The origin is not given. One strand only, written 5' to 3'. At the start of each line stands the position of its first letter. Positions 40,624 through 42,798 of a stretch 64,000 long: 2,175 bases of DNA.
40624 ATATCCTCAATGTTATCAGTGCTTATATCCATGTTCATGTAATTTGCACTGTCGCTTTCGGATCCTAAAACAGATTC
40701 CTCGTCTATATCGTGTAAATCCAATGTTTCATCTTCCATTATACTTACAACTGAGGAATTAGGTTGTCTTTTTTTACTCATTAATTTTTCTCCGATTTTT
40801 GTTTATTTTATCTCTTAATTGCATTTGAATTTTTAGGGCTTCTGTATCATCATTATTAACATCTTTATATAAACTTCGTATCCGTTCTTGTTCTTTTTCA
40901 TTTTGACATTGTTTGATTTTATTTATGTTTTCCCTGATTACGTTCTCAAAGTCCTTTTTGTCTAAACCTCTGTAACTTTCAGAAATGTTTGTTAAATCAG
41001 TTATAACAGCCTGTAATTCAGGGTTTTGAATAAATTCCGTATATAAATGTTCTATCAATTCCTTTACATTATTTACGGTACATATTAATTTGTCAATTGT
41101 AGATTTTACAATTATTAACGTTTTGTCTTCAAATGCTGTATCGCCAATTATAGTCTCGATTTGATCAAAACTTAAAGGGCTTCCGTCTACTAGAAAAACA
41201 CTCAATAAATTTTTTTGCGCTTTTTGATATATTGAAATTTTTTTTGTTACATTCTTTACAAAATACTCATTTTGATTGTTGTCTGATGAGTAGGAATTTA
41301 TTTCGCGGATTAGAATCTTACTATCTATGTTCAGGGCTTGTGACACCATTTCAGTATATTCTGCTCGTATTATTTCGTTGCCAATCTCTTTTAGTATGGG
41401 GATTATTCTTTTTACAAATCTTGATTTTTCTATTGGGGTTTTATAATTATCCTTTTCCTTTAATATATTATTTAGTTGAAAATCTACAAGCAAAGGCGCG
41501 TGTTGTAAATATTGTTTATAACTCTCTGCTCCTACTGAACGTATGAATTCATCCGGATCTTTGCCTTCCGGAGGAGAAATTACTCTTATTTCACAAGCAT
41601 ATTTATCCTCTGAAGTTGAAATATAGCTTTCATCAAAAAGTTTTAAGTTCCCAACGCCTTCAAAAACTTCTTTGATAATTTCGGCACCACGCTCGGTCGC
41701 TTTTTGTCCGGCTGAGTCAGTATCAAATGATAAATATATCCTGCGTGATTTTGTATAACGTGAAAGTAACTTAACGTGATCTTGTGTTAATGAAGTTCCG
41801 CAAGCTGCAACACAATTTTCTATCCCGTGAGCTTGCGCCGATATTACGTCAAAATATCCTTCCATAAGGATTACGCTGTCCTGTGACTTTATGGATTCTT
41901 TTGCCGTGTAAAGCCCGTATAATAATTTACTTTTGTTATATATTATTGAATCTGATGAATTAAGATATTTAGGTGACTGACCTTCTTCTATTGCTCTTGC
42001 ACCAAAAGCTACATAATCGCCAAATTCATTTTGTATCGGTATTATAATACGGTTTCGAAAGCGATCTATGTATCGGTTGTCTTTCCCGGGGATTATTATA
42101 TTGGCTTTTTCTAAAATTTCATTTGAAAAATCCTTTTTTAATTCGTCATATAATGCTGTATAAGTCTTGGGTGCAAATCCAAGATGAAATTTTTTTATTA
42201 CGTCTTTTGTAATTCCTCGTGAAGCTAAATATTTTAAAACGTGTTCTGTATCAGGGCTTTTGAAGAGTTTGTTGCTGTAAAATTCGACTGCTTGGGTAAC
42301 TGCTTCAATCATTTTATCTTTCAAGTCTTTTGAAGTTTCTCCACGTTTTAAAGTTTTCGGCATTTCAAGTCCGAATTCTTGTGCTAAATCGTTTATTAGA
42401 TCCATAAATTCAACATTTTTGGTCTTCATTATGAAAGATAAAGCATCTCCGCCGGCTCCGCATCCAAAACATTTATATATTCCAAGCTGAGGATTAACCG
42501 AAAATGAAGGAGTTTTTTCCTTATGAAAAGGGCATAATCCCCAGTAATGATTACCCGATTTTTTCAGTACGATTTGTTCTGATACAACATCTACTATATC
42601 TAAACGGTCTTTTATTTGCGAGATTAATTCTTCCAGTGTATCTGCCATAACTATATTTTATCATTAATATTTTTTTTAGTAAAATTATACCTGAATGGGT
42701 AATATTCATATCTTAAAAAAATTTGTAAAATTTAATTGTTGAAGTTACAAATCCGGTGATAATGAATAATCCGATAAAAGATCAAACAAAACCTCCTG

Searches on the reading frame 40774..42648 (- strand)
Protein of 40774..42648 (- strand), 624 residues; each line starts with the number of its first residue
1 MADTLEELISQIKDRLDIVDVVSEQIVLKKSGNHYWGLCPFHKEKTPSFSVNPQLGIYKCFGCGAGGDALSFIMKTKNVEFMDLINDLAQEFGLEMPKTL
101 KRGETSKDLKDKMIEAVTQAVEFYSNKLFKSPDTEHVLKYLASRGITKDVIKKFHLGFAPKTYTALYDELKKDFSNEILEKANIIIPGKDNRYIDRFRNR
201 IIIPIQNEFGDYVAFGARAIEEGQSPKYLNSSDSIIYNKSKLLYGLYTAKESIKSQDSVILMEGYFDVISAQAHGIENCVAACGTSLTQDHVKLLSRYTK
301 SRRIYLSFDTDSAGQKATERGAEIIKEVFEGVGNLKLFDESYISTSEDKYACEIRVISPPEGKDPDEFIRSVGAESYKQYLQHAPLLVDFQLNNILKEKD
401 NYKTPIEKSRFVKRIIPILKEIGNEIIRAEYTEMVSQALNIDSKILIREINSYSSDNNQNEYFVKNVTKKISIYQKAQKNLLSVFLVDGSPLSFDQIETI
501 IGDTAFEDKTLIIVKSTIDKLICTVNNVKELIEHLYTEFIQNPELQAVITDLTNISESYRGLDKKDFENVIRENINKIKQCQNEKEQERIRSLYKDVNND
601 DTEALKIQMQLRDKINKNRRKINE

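Call 46: search_protein_families(library=pfam, proteins=[window:40774-42648:-], max_evalue=0.00001)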
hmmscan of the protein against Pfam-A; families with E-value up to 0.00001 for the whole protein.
window:40774-42648:- (624 aa): 7 families
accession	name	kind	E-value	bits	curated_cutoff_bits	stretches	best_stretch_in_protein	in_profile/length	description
PF08275.17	DNAG_N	-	3.1e-37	128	26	1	123-250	1-128/128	DNA primase catalytic core, N-terminal domain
PF01807.25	Zn_ribbon_DnaG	-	8.1e-37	125.4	24.9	1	6-98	3-95/98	CHC2 zinc finger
PF13155.12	Toprim_2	-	3.1e-20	72.8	22.1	1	260-327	1-68/88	Toprim-like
PF13662.12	Toprim_4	-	5.6e-16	59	25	1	258-324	2-73/85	Toprim domain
PF01751.28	Toprim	-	4.1e-09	36.9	23.1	1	259-331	2-86/96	Toprim domain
PF10410.14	DnaB_bind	-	7e-09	36.3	20.6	1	389-442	2-54/56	DnaB-helicase binding domain of primase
PF13362.12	Toprim_3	-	3.5e-06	27.8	27.2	0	259-324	2-66/95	Toprim domain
